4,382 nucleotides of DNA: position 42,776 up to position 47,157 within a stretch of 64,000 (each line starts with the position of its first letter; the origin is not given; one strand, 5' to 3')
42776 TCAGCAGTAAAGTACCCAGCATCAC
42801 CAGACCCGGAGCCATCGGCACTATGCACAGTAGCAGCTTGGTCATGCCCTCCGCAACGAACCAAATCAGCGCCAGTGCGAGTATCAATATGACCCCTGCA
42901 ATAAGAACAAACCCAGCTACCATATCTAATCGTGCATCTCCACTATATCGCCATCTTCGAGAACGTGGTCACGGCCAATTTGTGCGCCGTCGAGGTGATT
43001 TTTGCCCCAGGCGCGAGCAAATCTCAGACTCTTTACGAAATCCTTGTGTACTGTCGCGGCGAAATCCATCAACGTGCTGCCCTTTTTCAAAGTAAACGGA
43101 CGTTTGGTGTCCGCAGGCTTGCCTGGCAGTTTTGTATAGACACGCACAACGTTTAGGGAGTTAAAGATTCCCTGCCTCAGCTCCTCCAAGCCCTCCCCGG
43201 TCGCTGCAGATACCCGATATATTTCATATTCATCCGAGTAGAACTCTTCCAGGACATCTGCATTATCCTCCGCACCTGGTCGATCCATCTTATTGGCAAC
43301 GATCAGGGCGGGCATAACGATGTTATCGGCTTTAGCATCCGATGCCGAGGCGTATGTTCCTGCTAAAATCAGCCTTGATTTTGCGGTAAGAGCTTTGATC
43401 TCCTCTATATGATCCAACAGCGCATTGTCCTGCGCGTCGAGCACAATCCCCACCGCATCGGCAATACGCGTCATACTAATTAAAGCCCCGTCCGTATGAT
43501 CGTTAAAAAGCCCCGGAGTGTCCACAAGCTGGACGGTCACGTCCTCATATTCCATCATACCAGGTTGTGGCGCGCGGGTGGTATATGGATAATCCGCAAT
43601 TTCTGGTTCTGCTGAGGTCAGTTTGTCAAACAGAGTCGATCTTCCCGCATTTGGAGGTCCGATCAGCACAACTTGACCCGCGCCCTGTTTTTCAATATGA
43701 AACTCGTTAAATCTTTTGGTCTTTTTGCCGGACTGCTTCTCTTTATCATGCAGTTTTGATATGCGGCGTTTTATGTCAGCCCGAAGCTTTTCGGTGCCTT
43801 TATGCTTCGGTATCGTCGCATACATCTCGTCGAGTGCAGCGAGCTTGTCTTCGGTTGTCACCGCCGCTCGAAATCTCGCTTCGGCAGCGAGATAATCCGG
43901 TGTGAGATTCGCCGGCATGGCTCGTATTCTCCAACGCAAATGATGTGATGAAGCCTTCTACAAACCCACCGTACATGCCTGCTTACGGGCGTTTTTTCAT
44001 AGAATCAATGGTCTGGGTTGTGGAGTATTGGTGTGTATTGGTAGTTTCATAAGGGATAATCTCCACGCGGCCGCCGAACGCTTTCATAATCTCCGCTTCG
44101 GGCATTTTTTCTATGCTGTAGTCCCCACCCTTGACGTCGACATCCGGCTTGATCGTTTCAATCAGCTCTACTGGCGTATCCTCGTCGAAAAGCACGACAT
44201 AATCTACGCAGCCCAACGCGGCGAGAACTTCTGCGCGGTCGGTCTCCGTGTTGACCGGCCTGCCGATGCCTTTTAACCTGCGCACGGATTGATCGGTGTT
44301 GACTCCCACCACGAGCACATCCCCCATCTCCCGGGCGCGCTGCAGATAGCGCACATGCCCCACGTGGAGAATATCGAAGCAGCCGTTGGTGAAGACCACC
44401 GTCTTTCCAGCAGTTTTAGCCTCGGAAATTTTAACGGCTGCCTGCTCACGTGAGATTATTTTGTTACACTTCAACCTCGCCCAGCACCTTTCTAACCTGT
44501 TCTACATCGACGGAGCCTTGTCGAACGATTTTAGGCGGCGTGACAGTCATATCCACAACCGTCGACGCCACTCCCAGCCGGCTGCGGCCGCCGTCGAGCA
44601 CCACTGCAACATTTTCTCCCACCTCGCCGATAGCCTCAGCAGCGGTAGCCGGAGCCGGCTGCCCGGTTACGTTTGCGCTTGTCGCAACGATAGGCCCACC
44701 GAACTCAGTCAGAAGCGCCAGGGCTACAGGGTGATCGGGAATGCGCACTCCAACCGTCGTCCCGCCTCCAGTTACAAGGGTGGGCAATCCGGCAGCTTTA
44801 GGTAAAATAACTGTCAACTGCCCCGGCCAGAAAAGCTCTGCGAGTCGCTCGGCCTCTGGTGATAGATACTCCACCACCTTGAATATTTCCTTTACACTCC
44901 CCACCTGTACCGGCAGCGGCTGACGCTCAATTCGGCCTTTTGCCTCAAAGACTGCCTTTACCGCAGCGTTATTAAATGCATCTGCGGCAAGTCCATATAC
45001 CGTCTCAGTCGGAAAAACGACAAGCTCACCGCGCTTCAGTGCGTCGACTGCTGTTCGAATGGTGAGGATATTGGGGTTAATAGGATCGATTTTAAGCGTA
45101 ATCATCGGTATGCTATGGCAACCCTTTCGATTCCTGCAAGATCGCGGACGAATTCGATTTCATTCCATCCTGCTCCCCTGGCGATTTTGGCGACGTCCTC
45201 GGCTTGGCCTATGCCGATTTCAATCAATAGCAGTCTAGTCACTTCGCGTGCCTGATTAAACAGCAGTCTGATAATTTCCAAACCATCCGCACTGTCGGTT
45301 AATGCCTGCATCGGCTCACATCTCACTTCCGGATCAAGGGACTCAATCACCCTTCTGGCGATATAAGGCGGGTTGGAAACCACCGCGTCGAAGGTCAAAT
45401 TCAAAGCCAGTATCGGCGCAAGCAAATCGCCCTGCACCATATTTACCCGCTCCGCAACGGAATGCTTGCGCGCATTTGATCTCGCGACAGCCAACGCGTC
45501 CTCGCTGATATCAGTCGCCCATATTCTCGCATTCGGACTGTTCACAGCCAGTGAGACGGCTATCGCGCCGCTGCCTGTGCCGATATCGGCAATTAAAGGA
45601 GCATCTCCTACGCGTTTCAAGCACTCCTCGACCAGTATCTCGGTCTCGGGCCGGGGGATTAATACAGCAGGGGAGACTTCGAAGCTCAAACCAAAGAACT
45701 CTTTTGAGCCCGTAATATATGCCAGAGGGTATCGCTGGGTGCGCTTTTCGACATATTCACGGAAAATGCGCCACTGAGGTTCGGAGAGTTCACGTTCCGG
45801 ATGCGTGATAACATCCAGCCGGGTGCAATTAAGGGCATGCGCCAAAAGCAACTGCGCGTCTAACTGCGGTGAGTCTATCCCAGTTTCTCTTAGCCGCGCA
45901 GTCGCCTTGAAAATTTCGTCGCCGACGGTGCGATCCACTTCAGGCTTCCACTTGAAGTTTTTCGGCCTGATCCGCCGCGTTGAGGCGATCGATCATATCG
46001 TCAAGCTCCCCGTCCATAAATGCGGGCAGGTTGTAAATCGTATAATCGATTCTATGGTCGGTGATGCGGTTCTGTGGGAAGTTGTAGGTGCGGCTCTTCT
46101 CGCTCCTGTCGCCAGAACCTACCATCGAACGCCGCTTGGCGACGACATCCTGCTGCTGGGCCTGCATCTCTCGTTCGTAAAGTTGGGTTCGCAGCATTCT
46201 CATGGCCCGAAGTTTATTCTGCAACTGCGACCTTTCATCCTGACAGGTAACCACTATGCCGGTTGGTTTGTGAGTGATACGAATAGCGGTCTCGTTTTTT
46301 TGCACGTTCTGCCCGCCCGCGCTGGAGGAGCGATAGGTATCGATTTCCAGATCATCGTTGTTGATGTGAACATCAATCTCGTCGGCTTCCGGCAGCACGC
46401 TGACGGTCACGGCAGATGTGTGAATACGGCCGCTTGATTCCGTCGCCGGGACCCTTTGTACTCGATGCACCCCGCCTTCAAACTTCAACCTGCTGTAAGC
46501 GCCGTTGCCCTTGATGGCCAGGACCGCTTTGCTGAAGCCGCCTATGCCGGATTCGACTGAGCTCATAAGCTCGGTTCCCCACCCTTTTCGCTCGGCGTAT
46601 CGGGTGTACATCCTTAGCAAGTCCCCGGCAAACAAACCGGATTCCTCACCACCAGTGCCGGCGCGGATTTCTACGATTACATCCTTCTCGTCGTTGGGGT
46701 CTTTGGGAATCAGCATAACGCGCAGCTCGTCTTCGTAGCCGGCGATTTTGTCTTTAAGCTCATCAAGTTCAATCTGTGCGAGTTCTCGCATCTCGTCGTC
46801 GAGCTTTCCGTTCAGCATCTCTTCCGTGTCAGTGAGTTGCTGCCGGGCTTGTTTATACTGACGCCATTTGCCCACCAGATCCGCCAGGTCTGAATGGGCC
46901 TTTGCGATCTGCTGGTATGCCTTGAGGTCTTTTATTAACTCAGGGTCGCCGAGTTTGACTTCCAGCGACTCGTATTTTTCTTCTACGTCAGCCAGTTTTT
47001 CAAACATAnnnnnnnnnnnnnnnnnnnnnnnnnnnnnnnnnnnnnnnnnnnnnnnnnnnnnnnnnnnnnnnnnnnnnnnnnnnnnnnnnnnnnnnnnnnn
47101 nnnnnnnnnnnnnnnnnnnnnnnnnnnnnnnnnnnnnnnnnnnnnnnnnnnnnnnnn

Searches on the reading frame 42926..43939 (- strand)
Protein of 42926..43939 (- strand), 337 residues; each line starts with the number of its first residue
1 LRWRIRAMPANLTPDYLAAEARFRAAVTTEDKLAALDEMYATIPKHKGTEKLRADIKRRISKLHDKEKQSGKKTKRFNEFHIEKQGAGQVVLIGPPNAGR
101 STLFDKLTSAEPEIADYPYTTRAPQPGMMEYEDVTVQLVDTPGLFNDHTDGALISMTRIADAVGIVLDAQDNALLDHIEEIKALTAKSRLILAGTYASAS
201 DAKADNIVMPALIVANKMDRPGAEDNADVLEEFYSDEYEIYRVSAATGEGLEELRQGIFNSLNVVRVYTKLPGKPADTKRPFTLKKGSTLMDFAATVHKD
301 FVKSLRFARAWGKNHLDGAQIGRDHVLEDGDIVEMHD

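Call 46: search_protein_families(library=pfam, proteins=[window:42926-43939:-], max_evalue=0.00001)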
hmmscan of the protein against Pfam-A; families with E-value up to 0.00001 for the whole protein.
window:42926-43939:- (337 aa): 4 families
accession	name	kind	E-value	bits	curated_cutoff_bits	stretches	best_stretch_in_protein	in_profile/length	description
PF01926.29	MMR_HSR1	-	6.8e-19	68.5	21.9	1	89-185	1-100/113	50S ribosome-binding GTPase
PF02824.27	TGS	-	2e-13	50.6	22.2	1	265-335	1-58/60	TGS domain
PF02421.24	FeoB_N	-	7.7e-12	45.4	27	1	89-146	2-59/156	Ferrous iron transport protein B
PF00009.33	GTP_EFTU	-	1.2e-07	32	26.5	0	128-260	63-184/188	Elongation factor Tu GTP binding domain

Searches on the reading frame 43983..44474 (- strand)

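Call 46: search_protein_families(library=pfam, proteins=[window:43983-44474:-], max_evalue=0.00001)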
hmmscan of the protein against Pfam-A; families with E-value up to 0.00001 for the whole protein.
window:43983-44474:- (163 aa): 1 family
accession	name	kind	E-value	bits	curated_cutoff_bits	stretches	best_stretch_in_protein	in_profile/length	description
PF01467.32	CTP_transf_like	-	1e-20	74.8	21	1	28-154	1-129/133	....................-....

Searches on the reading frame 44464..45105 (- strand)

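Call 46: search_protein_families(library=pfam, proteins=[window:44464-45105:-], max_evalue=0.00001)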
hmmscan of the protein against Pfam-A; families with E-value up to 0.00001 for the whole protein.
window:44464-45105:- (213 aa): 1 family
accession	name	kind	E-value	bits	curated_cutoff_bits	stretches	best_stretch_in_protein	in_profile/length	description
PF01300.24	Sua5_yciO_yrdC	-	1.4e-59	201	25.1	1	22-197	2-178/178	Telomere recombination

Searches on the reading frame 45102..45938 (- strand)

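Call 46: search_protein_families(library=pfam, proteins=[window:45102-45938:-], max_evalue=0.00001)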
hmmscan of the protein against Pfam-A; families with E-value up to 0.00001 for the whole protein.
window:45102-45938:- (278 aa): 9 families
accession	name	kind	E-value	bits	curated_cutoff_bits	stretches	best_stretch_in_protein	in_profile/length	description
PF17827.6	PrmC_N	-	2.7e-25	89.2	23.4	1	11-77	5-71/71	PrmC N-terminal domain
PF05175.20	MTS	-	2.1e-14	54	23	1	99-196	20-112/170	Methyltransferase small domain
PF13847.12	Methyltransf_31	-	4.6e-12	46.3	27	1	117-242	8-113/145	Methyltransferase domain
PF13649.12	Methyltransf_25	-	1.9e-11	44.9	27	1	116-189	1-71/97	Methyltransferase domain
PF08242.18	Methyltransf_12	-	6e-08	33.8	30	1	118-189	2-72/98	Methyltransferase domain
PF06325.19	PrmA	-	8.2e-08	32.5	22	1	115-203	164-244/296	Ribosomal protein L11 methyltransferase (PrmA)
PF08241.18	Methyltransf_11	-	1e-07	32.9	21.2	1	118-189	2-67/95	Methyltransferase domain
PF01170.24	UPF0020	-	2.2e-07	31.2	22.3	1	133-195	74-134/197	RMKL-like, methyltransferase domain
PF12847.13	Methyltransf_18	-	3.9e-07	30.6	27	1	106-177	8-79/151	Methyltransferase domain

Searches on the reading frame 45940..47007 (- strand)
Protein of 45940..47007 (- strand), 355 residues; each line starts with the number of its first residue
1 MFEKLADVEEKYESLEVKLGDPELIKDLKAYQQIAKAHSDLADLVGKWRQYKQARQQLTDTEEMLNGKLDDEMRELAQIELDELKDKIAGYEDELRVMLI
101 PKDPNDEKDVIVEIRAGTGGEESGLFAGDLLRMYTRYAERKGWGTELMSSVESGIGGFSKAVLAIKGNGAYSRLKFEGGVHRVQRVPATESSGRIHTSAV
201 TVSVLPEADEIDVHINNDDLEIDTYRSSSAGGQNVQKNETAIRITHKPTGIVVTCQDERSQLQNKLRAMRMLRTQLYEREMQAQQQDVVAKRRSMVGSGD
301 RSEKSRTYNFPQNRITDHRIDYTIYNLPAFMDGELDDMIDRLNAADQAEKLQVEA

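Call 46: search_protein_families(library=pfam, proteins=[window:45940-47007:-], max_evalue=0.00001)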
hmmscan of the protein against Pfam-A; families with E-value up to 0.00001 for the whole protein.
window:45940-47007:- (355 aa): 2 families
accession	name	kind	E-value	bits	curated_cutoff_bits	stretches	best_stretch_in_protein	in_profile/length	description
PF03462.23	PCRF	-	3.8e-74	249.2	24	1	9-202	2-194/194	PCRF domain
PF00472.26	RF-1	-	8.6e-40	135.8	35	1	209-319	1-116/116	RF-1 domain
